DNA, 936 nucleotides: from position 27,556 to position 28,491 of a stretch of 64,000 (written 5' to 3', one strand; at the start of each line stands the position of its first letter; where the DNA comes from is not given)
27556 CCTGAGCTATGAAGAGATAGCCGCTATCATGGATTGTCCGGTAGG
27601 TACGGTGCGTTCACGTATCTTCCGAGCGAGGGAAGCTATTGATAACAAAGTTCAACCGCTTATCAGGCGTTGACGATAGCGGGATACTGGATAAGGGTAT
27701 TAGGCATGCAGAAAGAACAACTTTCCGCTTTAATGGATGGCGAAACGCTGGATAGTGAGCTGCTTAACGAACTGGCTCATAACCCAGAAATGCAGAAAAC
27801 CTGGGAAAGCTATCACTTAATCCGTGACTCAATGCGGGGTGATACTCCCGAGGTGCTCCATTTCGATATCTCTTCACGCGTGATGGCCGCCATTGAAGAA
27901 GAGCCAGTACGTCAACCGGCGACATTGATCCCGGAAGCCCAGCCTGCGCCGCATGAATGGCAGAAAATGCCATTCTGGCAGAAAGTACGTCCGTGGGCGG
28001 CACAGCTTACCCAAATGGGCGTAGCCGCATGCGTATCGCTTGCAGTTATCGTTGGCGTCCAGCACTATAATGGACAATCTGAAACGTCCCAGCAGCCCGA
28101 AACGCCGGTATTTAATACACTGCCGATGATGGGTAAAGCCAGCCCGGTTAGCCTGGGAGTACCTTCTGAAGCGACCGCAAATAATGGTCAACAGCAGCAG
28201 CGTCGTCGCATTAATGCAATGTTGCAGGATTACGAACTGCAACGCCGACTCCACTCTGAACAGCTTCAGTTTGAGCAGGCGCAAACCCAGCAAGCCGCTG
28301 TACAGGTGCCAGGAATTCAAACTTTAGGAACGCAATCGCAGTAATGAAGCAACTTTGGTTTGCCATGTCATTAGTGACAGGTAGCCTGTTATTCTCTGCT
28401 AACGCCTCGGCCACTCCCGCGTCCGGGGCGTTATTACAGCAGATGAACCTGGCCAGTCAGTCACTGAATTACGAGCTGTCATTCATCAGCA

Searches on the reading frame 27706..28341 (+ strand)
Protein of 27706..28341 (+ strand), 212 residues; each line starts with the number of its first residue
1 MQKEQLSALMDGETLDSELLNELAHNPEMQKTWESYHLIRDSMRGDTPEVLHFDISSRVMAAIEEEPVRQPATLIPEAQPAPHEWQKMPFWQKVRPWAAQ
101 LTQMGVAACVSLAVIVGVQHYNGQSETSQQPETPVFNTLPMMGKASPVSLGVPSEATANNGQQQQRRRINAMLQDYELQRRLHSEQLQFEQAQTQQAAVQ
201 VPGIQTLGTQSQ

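Call 4: search_solved_structures(query=window:27706-28341:+, show_alignments=3)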
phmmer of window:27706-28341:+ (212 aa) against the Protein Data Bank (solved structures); distinct sequences matched with E-value up to 0.001: 5.
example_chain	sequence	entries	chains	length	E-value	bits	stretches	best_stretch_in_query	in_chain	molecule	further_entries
1or7_C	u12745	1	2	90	1.4e-55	191.2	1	1-90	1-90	Sigma-E factor negative regulatory protein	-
3m4w_E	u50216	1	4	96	6.3e-50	172.7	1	121-212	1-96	Sigma-E factor negative regulatory protein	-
1yfn_E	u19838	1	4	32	1.9e-15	60.2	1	77-108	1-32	Sigma-E factor negative regulatory protein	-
6in7_A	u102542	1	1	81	0.00025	23.9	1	3-68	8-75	Sigma factor AlgU negative regulatory protein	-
8z6g_A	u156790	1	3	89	0.00034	23.5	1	3-68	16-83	Anti sigma-E RseA, N-terminal domain protein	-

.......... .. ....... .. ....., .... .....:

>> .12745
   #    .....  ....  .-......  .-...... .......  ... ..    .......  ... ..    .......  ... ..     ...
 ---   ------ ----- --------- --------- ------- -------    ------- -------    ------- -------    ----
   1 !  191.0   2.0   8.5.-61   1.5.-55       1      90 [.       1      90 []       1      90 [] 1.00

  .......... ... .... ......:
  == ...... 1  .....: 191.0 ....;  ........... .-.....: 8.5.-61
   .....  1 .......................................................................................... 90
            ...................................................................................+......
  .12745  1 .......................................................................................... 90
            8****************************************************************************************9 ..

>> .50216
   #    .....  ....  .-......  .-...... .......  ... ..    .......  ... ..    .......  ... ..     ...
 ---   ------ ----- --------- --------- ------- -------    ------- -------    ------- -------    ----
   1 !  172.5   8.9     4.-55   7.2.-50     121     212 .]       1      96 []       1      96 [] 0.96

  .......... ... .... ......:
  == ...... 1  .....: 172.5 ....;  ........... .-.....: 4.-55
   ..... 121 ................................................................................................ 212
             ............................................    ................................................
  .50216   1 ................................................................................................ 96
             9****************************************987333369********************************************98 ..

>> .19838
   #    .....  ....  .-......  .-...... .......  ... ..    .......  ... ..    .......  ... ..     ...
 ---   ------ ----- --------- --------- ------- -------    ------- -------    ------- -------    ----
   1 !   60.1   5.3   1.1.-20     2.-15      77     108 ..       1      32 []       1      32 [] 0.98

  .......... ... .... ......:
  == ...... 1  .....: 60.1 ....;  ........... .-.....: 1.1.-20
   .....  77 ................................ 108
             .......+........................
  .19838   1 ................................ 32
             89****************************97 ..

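Call 23: find_homologous_proteins(query=window:27706-28341:+, max_evalue=1e-10)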
Query window:27706-28341:+ (212 aa): 1046 proteins with E <= 1e-10 among 1143 candidates; the best 120 are listed.
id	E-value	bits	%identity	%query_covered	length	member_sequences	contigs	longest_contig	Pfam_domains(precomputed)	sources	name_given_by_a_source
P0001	1.9e-125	434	97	100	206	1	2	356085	PF03873.19,PF03872.19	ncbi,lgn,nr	ncbi:anti-sigma-E factor RseA [Escherichia coli]|nr:anti-sigma-E factor RseA [Escherichia coli] EIN0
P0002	5.4e-125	432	97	100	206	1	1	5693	PF03873.19,PF03872.19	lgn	-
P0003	6.1e-121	419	92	99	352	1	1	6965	PF04542.21,PF03873.19,PF03872.19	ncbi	-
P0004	2.2e-120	417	89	100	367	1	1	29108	PF04542.21,PF03873.19,PF03872.19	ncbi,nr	ncbi:MAG: anti-sigma-E factor RseA [Citrobacter freundii]|nr:anti-sigma-E factor RseA [Citrobacter f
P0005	4.0e-120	417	90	100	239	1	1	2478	PF03873.19,PF03872.19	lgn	-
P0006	8.8e-120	415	89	100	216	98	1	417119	PF03873.19,PF03872.19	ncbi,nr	ncbi:anti-sigma-E factor RseA [Citrobacter freundii]|nr:anti-sigma-E factor RseA [Citrobacter freund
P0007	1.2e-119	415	88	100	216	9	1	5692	PF03873.19,PF03872.19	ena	-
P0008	3.5e-119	413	88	100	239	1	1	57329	PF03873.19,PF03872.19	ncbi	-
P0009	4.3e-119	413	88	100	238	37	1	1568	PF03873.19,PF03872.19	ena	-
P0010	5.0e-119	413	88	100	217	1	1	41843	PF03873.19,PF03872.19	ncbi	ncbi:MAG: anti-sigma-E factor RseA [Citrobacter sp.]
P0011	1.2e-118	412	88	100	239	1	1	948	PF03873.19,PF03872.19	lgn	-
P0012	7.1e-118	409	88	100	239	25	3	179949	PF03873.19,PF03872.19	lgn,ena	-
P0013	9.1e-118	409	88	100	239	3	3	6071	PF03873.19,PF03872.19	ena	-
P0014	1.3e-117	408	88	100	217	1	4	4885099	PF03873.19,PF03872.19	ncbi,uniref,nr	ncbi:anti-sigma-E factor RseA [Citrobacter werkmanii]|uniref:anti-sigma-E factor RseA n=1 Tax=Citrob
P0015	1.9e-117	408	88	100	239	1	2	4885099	PF03873.19,PF03872.19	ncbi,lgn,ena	-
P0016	1.1e-115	402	88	100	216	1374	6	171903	PF03873.19,PF03872.19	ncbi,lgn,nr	ncbi:anti-sigma-E factor RseA [Salmonella enterica]|nr:anti-sigma-E factor RseA [Salmonella enterica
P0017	5.9e-115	400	85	100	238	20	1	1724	PF03873.19,PF03872.19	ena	-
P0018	2.5e-114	398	86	100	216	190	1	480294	PF03873.19,PF03872.19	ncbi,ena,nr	ncbi:anti-sigma-E factor RseA [Enterobacter hormaechei]|nr:anti-sigma-E factor RseA [Enterobacter ho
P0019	4.8e-114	397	85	100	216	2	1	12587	PF03873.19,PF03872.19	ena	-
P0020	1.0e-113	396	92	100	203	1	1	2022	PF03873.19,PF03872.19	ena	-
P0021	3.9e-113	394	84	100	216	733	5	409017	PF03873.19,PF03872.19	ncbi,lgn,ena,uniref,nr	ncbi:anti-sigma-E factor RseA [Enterobacter hormaechei]|uniref:anti-sigma-E factor RseA n=1 Tax=Ente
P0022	4.3e-113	394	85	100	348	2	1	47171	PF04542.21,PF03873.19,PF03872.19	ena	-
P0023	7.1e-113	393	85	100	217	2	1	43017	PF03873.19,PF03872.19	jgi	jgi:sigma-E factor negative regulatory protein RseA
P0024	1.5e-112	392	84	100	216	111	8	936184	PF03873.19,PF03872.19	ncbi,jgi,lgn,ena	-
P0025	5.2e-112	390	83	100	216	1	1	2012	PF03873.19,PF03872.19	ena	-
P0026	5.8e-112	390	85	100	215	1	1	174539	PF03873.19,PF03872.19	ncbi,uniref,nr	ncbi:anti-sigma-E factor RseA [Enterobacter sp. Bisph1]|uniref:anti-sigma-E factor RseA n=1 Tax=Ente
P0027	6.4e-112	390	85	100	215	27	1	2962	PF03873.19,PF03872.19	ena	-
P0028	1.5e-111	389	85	100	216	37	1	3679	PF03873.19,PF03872.19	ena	-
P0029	2.3e-111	388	83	100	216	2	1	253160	PF03873.19,PF03872.19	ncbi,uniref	ncbi:anti-sigma-E factor RseA [Vagococcus sp. WN89Y]|uniref:anti-sigma-E factor RseA n=1 Tax=Vagococ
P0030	8.2e-111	386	82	100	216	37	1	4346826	PF03873.19,PF03872.19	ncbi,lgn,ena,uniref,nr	ncbi:anti-sigma-E factor RseA [Pseudescherichia vulneris]|uniref:anti-sigma-E factor RseA n=1 Tax=Ps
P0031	8.4e-111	386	88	94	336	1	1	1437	PF04542.21,PF03873.19,PF03872.19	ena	-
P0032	9.8e-111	386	83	100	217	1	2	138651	PF03873.19,PF03872.19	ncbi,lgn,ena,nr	nr:anti-sigma-E factor RseA [uncultured Enterobacter sp.]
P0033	1.2e-110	386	90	100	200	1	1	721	PF03873.19,PF03872.19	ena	-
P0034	1.5e-110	385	84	100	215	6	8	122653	PF03873.19,PF03872.19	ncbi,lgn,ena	-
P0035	2.0e-110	385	84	100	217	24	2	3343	PF03873.19,PF03872.19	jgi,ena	-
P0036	3.1e-110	384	82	100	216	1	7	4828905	PF03873.19,PF03872.19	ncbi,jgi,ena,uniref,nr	ncbi:anti-sigma-E factor RseA [Intestinirhabdus alba]|jgi:sigma-E factor negative regulatory protein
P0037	3.9e-110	384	82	100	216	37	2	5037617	PF03873.19,PF03872.19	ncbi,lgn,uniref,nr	ncbi:anti-sigma-E factor RseA [Kosakonia sp. SMBL-WEM22]|uniref:anti-sigma-E factor RseA n=1 Tax=Kos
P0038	4.0e-110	384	82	100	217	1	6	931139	PF03873.19,PF03872.19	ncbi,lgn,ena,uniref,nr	ncbi:anti-sigma-E factor RseA [Pseudenterobacter timonensis]|uniref:Anti-sigma-E factor RseA n=1 Tax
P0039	4.0e-110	384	83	100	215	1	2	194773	PF03873.19,PF03872.19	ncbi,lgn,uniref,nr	ncbi:anti-sigma-E factor RseA [Dryocola clanedunensis]|uniref:anti-sigma-E factor RseA n=1 Tax=Cedec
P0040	5.2e-110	384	83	100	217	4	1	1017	PF03873.19,PF03872.19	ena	-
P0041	5.7e-110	383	82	100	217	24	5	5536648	PF03873.19,PF03872.19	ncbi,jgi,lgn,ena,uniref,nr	ncbi:anti-sigma-E factor RseA [Kosakonia oryzae]|uniref:Anti-sigma-E factor RseA n=1 Tax=Kosakonia o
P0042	6.0e-110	383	82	100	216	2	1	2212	PF03873.19,PF03872.19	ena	-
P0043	6.7e-110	383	83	100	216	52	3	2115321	PF03873.19,PF03872.19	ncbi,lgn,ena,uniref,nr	ncbi:anti-sigma-E factor RseA [Metakosakonia massiliensis]|uniref:Anti-sigma-E factor RseA n=1 Tax=P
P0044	9.0e-110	383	83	100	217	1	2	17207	PF03873.19,PF03872.19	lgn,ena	-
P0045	1.0e-109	383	82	100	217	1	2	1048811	PF03873.19,PF03872.19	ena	-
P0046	1.1e-109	382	82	100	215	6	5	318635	PF03873.19,PF03872.19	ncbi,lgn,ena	-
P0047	1.3e-109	382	82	100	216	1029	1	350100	PF03873.19,PF03872.19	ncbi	ncbi:anti-sigma-E factor RseA [Klebsiella pneumoniae]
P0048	4.5e-109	380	82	100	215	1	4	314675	PF03873.19,PF03872.19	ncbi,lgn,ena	ncbi:anti-sigma-E factor RseA [Dryocola clanedunensis]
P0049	4.9e-109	380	83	100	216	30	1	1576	PF03873.19,PF03872.19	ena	-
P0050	7.2e-109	380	82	100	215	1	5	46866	PF03873.19,PF03872.19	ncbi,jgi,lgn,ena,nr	ncbi:anti-sigma-E factor RseA [Enterobacteriaceae bacterium H16N7]|nr:anti-sigma-E factor RseA [Dryo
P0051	8.1e-109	380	82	100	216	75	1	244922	PF03873.19,PF03872.19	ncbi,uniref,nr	ncbi:anti-sigma-E factor RseA [Klebsiella pneumoniae]|uniref:anti-sigma-E factor RseA n=1 Tax=Klebsi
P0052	1.2e-108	379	81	100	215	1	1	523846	PF03873.19,PF03872.19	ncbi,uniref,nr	ncbi:anti-sigma-E factor RseA [Enterobacteriaceae bacterium H18W14]|uniref:anti-sigma-E factor RseA 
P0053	1.3e-108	379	81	100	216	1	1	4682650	PF03873.19,PF03872.19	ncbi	ncbi:anti-sigma-E factor RseA [Salmonella enterica]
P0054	1.4e-108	379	81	100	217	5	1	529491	PF03873.19,PF03872.19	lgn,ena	-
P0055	1.6e-108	379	82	100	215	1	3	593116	PF03873.19,PF03872.19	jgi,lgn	jgi:sigma-E factor negative regulatory protein RseA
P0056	2.2e-108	378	80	100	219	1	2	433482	PF03873.19,PF03872.19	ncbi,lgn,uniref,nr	ncbi:anti-sigma-E factor RseA [Scandinavium sp. TWS1a]|uniref:anti-sigma-E factor RseA n=1 Tax=Scand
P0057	2.4e-108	378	82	100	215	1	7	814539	PF03873.19,PF03872.19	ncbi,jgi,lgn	ncbi:MAG TPA: anti-sigma-E factor RseA [Buttiauxella sp.]|jgi:sigma-E factor negative regulatory pro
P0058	4.8e-108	377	81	100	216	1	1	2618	PF03873.19,PF03872.19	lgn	-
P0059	4.9e-108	377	80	100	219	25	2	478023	PF03873.19,PF03872.19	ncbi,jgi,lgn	ncbi:MAG TPA: anti-sigma-E factor RseA [Scandinavium sp.]|jgi:sigma-E factor negative regulatory pro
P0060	5.2e-108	377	81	100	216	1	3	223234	PF03873.19,PF03872.19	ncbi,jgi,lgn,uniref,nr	ncbi:anti-sigma-E factor RseA [Enterobacter sp. R1(2018)]|uniref:anti-sigma-E factor RseA n=1 Tax=En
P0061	6.3e-108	377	84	100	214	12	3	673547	PF03873.19,PF03872.19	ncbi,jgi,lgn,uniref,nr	ncbi:anti-sigma-E factor RseA [Superficieibacter sp.]|uniref:anti-sigma-E factor RseA n=1 Tax=Superf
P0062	7.2e-108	377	81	100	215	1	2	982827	PF03873.19,PF03872.19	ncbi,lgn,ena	-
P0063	7.7e-108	376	81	100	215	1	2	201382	PF03873.19,PF03872.19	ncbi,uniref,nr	ncbi:anti-sigma-E factor RseA [Enterobacteriaceae bacterium H20N1]|uniref:Anti-sigma-E factor RseA n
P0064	7.7e-108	376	81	100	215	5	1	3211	PF03873.19,PF03872.19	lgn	-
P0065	8.7e-108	376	81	100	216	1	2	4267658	PF03873.19,PF03872.19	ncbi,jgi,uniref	ncbi:anti-sigma-E factor RseA [Dryocola sp. BD586]|jgi:sigma-E factor negative regulatory protein Rs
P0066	1.1e-107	376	82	100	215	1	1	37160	PF03873.19,PF03872.19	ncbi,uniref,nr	ncbi:anti-sigma-E factor RseA [Enterobacteriaceae bacterium H11S18]|uniref:anti-sigma-E factor RseA 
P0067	2.6e-107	375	80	100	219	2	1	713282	PF03873.19,PF03872.19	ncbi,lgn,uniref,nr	ncbi:anti-sigma-E factor RseA [Scandinavium manionii]|uniref:anti-sigma-E factor RseA n=1 Tax=Scandi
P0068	2.7e-107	375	82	100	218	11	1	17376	PF03873.19,PF03872.19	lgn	-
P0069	2.9e-107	375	81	100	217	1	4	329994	PF03873.19,PF03872.19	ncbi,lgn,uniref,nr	ncbi:anti-sigma-E factor RseA [Cedecea davisae]|uniref:Anti-sigma-E factor RseA n=1 Tax=Cedecea davi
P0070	4.1e-107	374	81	100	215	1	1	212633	PF03873.19,PF03872.19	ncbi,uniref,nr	ncbi:anti-sigma-E factor RseA [Cedecea colo]|uniref:Anti-sigma-E factor RseA n=1 Tax=Cedecea colo Ta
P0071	4.2e-107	374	81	100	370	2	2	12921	PF04542.21,PF03873.19,PF03872.19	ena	-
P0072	5.9e-107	374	81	100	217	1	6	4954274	PF03873.19,PF03872.19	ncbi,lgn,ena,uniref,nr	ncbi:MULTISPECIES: anti-sigma-E factor RseA [Cedecea]|uniref:Anti-sigma-E factor RseA n=1 Tax=Cedece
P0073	6.8e-107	373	79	100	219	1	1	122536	PF03873.19,PF03872.19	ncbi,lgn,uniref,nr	ncbi:anti-sigma-E factor RseA [Scandinavium sp. H11S7]|uniref:anti-sigma-E factor RseA n=1 Tax=Scand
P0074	7.3e-107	373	80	100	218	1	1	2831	PF03873.19,PF03872.19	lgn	-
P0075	8.0e-107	373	80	100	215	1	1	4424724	PF03873.19,PF03872.19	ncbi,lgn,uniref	ncbi:anti-sigma-E factor RseA [Dryocola sp. BD613]|uniref:anti-sigma-E factor RseA n=1 Tax=Dryocola 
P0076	8.5e-107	373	81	100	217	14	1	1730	PF03873.19,PF03872.19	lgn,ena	-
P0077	9.2e-107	373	80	100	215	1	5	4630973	PF03873.19,PF03872.19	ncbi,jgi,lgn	ncbi:anti-sigma-E factor RseA [Dryocola sp. LX212]|jgi:sigma-E factor negative regulatory protein Rs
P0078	3.4e-106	371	80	100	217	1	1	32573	PF03873.19,PF03872.19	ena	-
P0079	3.5e-106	371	81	100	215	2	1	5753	PF03873.19,PF03872.19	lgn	-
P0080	4.8e-106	371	79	100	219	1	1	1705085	PF03873.19,PF03872.19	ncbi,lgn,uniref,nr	ncbi:anti-sigma-E factor RseA [Scandinavium manionii]|uniref:anti-sigma-E factor RseA n=1 Tax=Scandi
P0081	6.6e-106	370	80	100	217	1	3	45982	PF03873.19,PF03872.19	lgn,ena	-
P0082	1.1e-105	369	84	100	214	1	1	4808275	PF03872.19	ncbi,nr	ncbi:Anti-sigma-E factor RseA [Escherichia coli]|nr:Anti-sigma-E factor RseA [Escherichia coli]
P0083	1.2e-105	369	79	100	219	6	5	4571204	PF03873.19,PF03872.19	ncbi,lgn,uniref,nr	ncbi:anti-sigma-E factor RseA [Scandinavium goeteborgense]|uniref:Anti-sigma-E factor RseA n=1 Tax=S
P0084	2.6e-105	368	81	100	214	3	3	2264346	PF03873.19,PF03872.19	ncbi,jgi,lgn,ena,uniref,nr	ncbi:anti-RNA polymerase sigma factor SigE [Klebsiella sp. RIT-PI-d]|uniref:anti-sigma-E factor RseA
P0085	5.1e-105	367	79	100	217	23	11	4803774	PF03873.19,PF03872.19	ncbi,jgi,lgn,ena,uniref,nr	ncbi:anti-sigma-E factor RseA [Franconibacter pulveris 1160]|jgi:sigma-E factor negative regulatory 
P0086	8.6e-105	366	80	100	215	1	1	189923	PF03873.19,PF03872.19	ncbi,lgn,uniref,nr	ncbi:anti-sigma-E factor RseA [Buttiauxella sp. B2]|uniref:anti-sigma-E factor RseA n=1 Tax=Buttiaux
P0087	1.1e-104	366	80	100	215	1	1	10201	PF03873.19,PF03872.19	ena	-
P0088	1.8e-104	365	80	100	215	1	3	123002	PF03873.19,PF03872.19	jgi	jgi:sigma-E factor negative regulatory protein RseA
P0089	4.4e-104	364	79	100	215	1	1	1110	PF03873.19,PF03872.19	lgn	-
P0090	1.6e-103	362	77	100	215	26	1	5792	PF03873.19,PF03872.19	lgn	-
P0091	2.5e-103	362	78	100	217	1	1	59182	PF03873.19,PF03872.19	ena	-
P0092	3.1e-103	361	79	100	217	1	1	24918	PF03873.19,PF03872.19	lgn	-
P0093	1.3e-102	359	78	100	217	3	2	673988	PF03873.19,PF03872.19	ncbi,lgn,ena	ncbi:anti-sigma-E factor RseA [Pluralibacter gergoviae]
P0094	1.5e-102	359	78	100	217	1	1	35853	PF03873.19,PF03872.19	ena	-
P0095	2.5e-102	358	79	100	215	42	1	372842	PF03873.19,PF03872.19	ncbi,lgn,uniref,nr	ncbi:anti-sigma-E factor RseA [Buttiauxella sp. A2-C2_NF]|uniref:anti-sigma-E factor RseA n=1 Tax=Bu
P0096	2.5e-102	358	79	100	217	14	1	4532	PF03873.19,PF03872.19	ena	-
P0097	4.3e-102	358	80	100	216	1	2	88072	PF03873.19,PF03872.19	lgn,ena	-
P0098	1.1e-101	356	78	100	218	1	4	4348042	PF03873.19,PF03872.19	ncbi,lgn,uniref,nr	ncbi:Sigma factor RpoE negative regulatory protein RseA [Cronobacter condimenti 1330]|uniref:Anti-si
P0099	1.7e-101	356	77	100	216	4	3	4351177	PF03873.19,PF03872.19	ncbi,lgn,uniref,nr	ncbi:anti-sigma-E factor RseA [Cronobacter muytjensii]|uniref:anti-sigma-E factor RseA n=1 Tax=Crono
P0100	2.4e-101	355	76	100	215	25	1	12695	PF03873.19,PF03872.19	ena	-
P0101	2.1e-100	352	77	100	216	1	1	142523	PF03873.19,PF03872.19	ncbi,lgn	ncbi:anti-sigma-E factor RseA [Cronobacter dublinensis]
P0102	2.2e-100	352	81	100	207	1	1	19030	PF03873.19,PF03872.19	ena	-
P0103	2.9e-100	352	76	100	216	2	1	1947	PF03873.19,PF03872.19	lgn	-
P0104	6.8e-100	351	77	100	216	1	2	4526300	PF03873.19,PF03872.19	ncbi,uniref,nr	ncbi:anti-sigma-E factor RseA [Cronobacter dublinensis]|uniref:anti-sigma-E factor RseA n=1 Tax=Cron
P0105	6.9e-100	350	76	100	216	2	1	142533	PF03873.19,PF03872.19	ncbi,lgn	ncbi:anti-sigma-E factor RseA [Cronobacter dublinensis]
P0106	8.3e-100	350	77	100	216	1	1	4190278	PF03873.19,PF03872.19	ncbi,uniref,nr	ncbi:anti-sigma-E factor RseA [Cronobacter sakazakii]|uniref:anti-sigma-E factor RseA n=1 Tax=Cronob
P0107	1.5e-99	349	75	100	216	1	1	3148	PF03873.19,PF03872.19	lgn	-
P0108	1.9e-99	349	76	100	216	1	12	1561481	PF03873.19,PF03872.19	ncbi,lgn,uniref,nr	ncbi:anti-sigma-E factor RseA [Cronobacter dublinensis]|uniref:anti-sigma-E factor RseA n=1 Tax=Cron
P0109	2.9e-99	348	76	100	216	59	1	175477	PF03873.19,PF03872.19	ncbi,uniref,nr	ncbi:anti-sigma-E factor RseA [Cronobacter malonaticus]|uniref:anti-sigma-E factor RseA n=1 Tax=Cron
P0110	3.2e-99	348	76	100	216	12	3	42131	PF03873.19,PF03872.19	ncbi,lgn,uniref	ncbi:anti-sigma-E factor RseA [Cronobacter dublinensis]|uniref:anti-sigma-E factor RseA n=1 Tax=Cron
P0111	5.8e-99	347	74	100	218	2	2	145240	PF03873.19,PF03872.19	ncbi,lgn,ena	-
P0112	5.9e-99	347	76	100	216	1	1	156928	PF03873.19,PF03872.19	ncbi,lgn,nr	ncbi:anti-sigma-E factor RseA [Cronobacter sakazakii]|nr:anti-sigma-E factor RseA [Cronobacter sakaz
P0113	8.7e-99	347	76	100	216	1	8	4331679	PF03873.19,PF03872.19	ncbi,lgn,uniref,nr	ncbi:anti-sigma-E factor RseA [Cronobacter sakazakii]|uniref:anti-sigma-E factor RseA n=1 Tax=Cronob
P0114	9.8e-99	347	76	100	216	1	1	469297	PF03873.19,PF03872.19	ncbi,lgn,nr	ncbi:anti-sigma-E factor RseA [Cronobacter dublinensis]|nr:anti-sigma-E factor RseA [Cronobacter dub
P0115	1.5e-98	346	76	100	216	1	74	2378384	PF03873.19,PF03872.19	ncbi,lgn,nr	ncbi:anti-sigma-E factor RseA [Cronobacter malonaticus]|nr:anti-sigma-E factor RseA [Cronobacter mal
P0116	3.1e-97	342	75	100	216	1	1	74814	PF03873.19,PF03872.19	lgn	-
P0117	6.7e-97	341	75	100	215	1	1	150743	PF03873.19,PF03872.19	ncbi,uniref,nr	ncbi:anti-sigma-E factor RseA [Entomohabitans teleogrylli]|uniref:anti-sigma-E factor RseA n=1 Tax=E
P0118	8.1e-97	340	76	100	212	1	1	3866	PF03873.19,PF03872.19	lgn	-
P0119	4.6e-96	338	74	100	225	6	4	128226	PF03873.19,PF03872.19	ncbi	ncbi:anti-sigma-E factor RseA [Cronobacter sakazakii]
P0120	1.7e-95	336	99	73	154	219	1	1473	PF03873.19,PF03872.19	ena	-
